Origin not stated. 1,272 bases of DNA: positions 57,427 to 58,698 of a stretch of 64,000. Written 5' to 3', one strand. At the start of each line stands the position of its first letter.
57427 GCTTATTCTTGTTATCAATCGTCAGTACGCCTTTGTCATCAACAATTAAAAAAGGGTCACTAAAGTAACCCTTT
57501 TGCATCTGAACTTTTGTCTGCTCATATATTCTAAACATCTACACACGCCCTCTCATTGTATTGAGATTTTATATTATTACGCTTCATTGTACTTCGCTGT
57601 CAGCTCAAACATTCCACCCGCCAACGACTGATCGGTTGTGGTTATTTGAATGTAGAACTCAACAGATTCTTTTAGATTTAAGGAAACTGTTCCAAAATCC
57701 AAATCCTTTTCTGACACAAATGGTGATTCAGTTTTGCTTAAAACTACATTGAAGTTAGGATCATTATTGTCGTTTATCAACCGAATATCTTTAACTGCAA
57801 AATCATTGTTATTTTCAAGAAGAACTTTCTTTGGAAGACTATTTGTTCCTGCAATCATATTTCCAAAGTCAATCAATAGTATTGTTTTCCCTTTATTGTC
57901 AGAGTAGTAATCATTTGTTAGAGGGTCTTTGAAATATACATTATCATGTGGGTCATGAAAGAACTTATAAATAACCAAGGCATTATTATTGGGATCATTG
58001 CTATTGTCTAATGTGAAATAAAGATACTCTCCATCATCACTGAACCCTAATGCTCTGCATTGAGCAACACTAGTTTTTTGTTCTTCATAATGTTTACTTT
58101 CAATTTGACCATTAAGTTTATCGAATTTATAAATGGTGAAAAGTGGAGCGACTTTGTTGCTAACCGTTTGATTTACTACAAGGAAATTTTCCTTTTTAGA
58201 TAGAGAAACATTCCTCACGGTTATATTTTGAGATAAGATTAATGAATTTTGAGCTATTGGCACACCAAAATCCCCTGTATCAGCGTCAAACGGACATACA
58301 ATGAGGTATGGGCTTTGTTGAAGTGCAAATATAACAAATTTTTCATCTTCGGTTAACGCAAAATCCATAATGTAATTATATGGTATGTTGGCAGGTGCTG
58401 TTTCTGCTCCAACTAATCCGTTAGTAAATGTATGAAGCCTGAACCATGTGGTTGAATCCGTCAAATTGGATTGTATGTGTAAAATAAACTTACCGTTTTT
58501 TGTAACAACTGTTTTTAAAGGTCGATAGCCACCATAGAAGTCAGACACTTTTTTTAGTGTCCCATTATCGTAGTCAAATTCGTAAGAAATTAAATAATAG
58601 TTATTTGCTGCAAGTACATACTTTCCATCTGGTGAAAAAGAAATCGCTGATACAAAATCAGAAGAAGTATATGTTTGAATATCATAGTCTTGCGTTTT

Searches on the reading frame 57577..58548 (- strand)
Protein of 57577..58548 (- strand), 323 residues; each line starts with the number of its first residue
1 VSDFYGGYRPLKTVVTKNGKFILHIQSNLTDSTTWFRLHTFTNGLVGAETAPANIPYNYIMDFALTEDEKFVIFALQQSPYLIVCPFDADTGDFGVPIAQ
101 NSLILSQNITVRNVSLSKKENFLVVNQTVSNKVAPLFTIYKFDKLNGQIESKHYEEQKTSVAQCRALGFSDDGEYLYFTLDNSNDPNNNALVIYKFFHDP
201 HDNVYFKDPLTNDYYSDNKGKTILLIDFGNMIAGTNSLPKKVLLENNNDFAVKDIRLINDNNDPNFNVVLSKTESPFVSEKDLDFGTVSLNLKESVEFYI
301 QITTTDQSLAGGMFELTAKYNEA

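Call 78: search_protein_families(library=phrogs, proteins=[window:57577-58548:-], max_evalue=0.00001)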
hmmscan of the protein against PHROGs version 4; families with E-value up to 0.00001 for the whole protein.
window:57577-58548:- (323 aa): 4 families
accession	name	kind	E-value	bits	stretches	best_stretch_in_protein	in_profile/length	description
phrog_16766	-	DNA, RNA and nucleotide metabolism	2.1e-13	50.8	1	211-319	649-759/763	regulator of chromosome condensation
phrog_10667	-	unknown function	9.4e-13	48.4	1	211-321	603-716/718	-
phrog_37157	-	unknown function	7.5e-11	41.5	1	212-316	853-958/965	-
phrog_30732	-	unknown function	1.2e-06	29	1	191-303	260-371/394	-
